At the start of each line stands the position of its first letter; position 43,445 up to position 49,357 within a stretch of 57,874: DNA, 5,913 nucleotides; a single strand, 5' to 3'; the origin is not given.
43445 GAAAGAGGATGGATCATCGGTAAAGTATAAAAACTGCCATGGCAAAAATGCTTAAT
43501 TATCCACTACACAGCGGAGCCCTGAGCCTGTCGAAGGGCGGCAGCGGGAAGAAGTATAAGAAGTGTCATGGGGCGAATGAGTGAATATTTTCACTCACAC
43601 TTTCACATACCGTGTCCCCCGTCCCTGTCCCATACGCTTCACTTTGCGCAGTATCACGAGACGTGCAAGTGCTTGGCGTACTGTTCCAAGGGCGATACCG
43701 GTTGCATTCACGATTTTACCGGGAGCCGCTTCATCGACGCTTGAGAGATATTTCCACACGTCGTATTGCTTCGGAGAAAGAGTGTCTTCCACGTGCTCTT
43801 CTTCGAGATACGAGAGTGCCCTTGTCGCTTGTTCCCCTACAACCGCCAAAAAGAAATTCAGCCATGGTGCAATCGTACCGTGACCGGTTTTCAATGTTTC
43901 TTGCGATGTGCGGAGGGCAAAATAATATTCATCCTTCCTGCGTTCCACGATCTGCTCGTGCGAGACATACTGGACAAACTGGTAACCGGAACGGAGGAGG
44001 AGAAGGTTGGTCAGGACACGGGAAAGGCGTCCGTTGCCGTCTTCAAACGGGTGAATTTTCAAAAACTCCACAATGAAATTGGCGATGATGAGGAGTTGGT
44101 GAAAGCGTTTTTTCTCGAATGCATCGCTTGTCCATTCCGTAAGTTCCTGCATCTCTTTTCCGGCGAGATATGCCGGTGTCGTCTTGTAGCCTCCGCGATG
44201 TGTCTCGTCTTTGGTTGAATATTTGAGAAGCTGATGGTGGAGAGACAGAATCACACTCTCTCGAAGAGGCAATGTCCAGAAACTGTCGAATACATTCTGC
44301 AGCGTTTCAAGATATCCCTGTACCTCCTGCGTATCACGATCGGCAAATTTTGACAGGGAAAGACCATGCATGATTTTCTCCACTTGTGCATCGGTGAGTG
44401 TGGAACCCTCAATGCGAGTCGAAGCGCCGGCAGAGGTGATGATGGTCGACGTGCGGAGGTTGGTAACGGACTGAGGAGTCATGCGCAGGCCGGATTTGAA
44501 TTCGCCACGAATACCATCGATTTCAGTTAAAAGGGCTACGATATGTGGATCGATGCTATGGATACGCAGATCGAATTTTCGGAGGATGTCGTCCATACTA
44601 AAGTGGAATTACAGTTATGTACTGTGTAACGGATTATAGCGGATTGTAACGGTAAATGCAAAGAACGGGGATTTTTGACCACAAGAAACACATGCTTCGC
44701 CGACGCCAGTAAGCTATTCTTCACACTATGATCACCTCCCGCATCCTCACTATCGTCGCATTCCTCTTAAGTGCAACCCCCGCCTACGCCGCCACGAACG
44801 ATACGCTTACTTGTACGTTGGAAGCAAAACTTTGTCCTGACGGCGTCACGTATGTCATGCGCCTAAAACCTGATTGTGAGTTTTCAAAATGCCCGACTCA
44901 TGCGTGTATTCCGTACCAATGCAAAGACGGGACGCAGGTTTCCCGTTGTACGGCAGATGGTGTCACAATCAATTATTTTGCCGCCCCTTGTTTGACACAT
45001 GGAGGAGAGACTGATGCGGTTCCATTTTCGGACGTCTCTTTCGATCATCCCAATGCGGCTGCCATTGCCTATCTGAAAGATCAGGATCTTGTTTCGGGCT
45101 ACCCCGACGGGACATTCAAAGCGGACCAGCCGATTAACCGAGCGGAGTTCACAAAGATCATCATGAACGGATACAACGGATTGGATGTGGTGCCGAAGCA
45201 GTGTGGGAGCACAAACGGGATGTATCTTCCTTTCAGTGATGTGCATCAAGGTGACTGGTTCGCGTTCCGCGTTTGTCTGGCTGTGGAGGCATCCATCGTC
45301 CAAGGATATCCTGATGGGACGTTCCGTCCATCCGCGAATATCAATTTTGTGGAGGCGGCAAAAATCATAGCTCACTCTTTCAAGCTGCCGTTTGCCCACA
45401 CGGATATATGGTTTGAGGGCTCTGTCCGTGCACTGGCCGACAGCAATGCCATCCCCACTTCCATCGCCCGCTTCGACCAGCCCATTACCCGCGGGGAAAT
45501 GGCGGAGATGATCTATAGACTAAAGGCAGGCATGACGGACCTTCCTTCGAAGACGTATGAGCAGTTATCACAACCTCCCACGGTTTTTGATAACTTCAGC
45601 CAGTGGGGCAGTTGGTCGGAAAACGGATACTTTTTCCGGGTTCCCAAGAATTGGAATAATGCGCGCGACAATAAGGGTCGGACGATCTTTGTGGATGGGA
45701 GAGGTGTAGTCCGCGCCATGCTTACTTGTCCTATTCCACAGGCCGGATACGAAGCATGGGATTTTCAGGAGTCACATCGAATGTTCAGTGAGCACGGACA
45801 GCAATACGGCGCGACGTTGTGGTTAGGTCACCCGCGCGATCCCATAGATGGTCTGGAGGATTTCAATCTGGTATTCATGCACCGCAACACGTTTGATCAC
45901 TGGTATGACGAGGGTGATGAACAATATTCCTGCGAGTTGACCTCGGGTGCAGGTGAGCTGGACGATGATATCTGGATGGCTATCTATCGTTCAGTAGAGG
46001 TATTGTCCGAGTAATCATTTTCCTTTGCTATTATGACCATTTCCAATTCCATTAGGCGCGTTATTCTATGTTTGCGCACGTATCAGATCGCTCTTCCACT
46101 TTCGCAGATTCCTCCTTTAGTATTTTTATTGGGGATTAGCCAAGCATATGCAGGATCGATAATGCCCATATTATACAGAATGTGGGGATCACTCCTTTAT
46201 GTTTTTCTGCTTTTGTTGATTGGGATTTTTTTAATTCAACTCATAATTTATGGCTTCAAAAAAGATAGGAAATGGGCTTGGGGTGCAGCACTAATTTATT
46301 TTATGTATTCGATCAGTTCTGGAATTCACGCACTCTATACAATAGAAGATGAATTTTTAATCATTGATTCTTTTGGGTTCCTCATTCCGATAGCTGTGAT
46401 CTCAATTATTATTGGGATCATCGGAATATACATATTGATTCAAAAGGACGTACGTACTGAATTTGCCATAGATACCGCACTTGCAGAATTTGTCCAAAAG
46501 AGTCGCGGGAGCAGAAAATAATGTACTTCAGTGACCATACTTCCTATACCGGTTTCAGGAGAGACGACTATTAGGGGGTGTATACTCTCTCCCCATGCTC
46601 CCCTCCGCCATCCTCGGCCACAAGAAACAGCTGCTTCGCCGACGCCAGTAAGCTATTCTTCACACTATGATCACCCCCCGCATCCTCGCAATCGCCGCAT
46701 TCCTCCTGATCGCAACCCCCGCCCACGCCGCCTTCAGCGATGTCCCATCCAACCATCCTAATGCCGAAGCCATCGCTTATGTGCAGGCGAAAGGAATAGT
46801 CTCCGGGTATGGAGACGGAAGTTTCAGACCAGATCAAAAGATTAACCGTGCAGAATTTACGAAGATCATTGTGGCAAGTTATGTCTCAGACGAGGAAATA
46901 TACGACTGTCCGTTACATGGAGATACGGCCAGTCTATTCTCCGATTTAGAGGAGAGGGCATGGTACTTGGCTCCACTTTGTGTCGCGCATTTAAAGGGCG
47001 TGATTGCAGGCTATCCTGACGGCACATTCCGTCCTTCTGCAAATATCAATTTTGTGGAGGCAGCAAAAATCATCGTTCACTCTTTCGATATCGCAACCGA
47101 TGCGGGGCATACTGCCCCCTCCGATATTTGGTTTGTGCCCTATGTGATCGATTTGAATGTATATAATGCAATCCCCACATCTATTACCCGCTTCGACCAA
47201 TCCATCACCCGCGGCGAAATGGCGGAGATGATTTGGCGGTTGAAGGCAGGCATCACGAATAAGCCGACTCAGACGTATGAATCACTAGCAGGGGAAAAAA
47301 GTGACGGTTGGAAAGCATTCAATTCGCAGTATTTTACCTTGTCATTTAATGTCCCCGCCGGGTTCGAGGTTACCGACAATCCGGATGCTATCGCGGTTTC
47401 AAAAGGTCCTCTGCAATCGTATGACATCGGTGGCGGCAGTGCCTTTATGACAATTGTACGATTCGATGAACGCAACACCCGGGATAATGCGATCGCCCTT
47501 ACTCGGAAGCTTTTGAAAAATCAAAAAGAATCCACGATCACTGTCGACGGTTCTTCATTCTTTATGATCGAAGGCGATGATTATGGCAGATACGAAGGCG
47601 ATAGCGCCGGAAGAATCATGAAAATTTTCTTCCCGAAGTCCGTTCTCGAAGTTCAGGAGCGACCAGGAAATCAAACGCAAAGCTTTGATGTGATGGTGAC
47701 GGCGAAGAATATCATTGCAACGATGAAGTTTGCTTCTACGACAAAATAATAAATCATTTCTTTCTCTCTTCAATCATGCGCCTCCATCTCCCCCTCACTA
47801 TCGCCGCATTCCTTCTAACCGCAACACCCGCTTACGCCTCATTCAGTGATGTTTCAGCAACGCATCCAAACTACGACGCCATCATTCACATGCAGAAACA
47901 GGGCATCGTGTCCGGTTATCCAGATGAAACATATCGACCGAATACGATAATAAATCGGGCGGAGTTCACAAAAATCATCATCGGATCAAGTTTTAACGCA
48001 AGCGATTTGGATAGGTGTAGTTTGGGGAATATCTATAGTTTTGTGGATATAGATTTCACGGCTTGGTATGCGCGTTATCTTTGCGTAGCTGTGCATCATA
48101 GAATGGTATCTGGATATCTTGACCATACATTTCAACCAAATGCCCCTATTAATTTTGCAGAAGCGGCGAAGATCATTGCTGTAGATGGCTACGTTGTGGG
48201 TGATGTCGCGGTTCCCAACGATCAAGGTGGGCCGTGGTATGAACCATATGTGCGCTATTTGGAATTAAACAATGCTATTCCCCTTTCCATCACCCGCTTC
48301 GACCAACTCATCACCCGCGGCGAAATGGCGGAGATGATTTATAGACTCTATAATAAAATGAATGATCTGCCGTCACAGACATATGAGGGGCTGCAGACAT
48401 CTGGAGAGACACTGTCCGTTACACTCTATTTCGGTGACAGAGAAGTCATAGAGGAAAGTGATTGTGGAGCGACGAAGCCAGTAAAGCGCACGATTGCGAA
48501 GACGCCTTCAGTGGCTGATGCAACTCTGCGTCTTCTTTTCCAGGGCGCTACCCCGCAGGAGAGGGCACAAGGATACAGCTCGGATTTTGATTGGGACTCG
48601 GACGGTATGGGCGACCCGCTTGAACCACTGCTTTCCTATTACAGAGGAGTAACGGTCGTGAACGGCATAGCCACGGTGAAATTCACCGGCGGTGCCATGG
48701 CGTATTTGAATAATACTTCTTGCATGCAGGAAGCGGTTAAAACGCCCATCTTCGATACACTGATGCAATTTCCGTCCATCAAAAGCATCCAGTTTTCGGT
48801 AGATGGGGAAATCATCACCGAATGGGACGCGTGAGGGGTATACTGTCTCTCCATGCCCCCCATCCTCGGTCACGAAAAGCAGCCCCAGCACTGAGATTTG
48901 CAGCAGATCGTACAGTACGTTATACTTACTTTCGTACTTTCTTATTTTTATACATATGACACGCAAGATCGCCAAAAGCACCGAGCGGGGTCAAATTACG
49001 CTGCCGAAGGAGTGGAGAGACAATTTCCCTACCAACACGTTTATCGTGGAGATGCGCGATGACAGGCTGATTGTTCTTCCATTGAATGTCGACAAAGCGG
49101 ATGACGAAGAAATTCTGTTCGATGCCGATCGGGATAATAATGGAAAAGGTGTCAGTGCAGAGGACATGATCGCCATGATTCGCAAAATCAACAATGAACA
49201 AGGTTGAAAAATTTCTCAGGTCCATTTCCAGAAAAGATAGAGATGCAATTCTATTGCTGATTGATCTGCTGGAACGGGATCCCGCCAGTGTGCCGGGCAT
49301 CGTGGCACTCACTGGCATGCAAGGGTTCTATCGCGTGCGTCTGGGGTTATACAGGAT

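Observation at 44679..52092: Four decayed copies of the holB promoter and first codons each head an accessory cassette upstream of the real holB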

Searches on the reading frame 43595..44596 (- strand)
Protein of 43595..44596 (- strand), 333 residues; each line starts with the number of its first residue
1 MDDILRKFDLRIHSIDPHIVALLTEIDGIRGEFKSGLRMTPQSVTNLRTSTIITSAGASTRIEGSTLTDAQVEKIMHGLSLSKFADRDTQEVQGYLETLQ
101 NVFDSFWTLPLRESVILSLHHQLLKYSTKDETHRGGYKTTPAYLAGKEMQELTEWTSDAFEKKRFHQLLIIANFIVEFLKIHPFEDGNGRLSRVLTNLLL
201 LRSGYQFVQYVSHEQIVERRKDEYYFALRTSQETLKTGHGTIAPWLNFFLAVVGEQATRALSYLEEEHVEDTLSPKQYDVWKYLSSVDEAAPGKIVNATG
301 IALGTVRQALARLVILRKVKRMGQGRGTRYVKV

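Call 10: search_protein_families(library=pfam, proteins=[window:43595-44596:-], max_evalue=0.01)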
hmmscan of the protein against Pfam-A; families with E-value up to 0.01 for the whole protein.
window:43595-44596:- (333 aa): 2 families
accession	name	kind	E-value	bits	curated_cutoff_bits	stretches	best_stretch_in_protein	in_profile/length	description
PF02661.23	Fic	-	4.7e-14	53.4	24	1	111-200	2-93/93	Fic/DOC family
PF22168.2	DIP2311-like_C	-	0.0036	18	27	1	284-330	14-60/63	Transcriptional regulator DIP2311-like, C-terminal domain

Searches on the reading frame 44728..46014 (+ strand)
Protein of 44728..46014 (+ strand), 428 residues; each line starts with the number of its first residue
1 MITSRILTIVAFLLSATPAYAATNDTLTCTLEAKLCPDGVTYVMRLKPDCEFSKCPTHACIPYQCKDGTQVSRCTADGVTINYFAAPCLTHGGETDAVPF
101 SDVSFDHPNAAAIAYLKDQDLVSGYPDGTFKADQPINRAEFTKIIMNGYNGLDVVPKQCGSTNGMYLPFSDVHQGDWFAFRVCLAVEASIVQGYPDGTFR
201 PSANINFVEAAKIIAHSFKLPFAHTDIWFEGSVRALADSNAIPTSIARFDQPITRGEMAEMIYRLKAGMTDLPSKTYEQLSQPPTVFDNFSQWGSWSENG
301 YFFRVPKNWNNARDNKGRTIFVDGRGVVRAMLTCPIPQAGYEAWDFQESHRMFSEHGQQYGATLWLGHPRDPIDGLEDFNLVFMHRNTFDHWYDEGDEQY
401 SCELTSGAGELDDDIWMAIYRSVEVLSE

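Call 10: search_protein_families(library=pfam, proteins=[window:44728-46014:+], max_evalue=0.01)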
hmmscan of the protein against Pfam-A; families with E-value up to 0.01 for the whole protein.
window:44728-46014:+ (428 aa): 1 family
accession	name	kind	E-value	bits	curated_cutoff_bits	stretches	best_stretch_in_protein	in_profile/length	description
PF00395.25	SLH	-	8.5e-24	83.7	20.8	2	99-141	1-43/44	S-layer homology domain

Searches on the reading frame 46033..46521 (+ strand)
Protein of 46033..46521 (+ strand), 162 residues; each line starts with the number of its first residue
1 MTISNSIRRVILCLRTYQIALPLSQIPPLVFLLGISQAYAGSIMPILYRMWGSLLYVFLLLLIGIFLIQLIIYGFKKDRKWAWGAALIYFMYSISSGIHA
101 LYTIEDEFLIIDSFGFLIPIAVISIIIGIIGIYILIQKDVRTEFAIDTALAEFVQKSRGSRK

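Call 10: search_protein_families(library=pfam, proteins=[window:46033-46521:+], max_evalue=0.01)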
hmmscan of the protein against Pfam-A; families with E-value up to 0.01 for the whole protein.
window:46033-46521:+ (162 aa): 0 families

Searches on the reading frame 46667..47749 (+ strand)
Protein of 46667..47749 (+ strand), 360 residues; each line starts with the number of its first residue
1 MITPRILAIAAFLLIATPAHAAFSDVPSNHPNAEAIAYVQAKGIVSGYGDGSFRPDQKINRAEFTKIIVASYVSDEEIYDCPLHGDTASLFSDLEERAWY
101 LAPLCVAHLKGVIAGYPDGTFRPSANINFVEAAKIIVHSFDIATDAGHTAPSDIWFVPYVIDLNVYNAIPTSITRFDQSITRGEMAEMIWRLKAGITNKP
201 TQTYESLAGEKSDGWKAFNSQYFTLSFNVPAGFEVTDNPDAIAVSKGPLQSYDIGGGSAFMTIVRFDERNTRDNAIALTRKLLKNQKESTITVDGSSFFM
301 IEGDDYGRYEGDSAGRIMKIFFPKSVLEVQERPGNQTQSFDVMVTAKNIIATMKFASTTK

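Call 10: search_protein_families(library=pfam, proteins=[window:46667-47749:+], max_evalue=0.01)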
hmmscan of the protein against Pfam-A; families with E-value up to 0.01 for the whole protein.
window:46667-47749:+ (360 aa): 1 family
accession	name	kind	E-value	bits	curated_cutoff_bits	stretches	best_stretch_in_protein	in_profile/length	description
PF00395.25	SLH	-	9.2e-26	90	20.8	2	23-64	2-43/44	S-layer homology domain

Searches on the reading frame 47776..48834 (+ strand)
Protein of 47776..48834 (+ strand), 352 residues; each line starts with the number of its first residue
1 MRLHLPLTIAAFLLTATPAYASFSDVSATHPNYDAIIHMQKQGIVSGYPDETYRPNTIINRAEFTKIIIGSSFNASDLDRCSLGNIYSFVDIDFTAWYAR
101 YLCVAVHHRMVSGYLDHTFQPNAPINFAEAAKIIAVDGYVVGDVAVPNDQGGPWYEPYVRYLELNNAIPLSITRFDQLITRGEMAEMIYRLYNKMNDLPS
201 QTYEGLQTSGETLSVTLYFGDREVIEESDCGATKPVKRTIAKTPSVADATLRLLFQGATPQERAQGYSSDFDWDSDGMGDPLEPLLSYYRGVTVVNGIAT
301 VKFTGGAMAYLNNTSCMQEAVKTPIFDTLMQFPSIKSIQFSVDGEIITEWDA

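Call 10: search_protein_families(library=pfam, proteins=[window:47776-48834:+], max_evalue=0.01)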
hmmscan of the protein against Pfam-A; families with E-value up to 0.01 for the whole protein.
window:47776-48834:+ (352 aa): 2 families
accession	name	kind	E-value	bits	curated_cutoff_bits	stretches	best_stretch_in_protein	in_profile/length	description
PF00395.25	SLH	-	5.4e-21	74.7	20.8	2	22-64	1-43/44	S-layer homology domain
PF10646.14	Germane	-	2e-09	38.5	23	1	216-345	1-114/117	Sporulation and spore germination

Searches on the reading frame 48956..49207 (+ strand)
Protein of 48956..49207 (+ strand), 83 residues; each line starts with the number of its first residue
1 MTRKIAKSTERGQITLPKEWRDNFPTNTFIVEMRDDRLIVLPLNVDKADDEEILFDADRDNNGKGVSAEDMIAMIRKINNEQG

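Call 10: search_protein_families(library=pfam, proteins=[window:48956-49207:+], max_evalue=0.01)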
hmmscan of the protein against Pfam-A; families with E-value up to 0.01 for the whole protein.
window:48956-49207:+ (83 aa): 1 family
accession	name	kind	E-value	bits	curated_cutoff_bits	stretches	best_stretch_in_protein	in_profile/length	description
PF04014.23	MazE_antitoxin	-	2.8e-05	24.4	24.7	1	5-42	1-42/48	Antidote-toxin recognition MazE, bacterial antitoxin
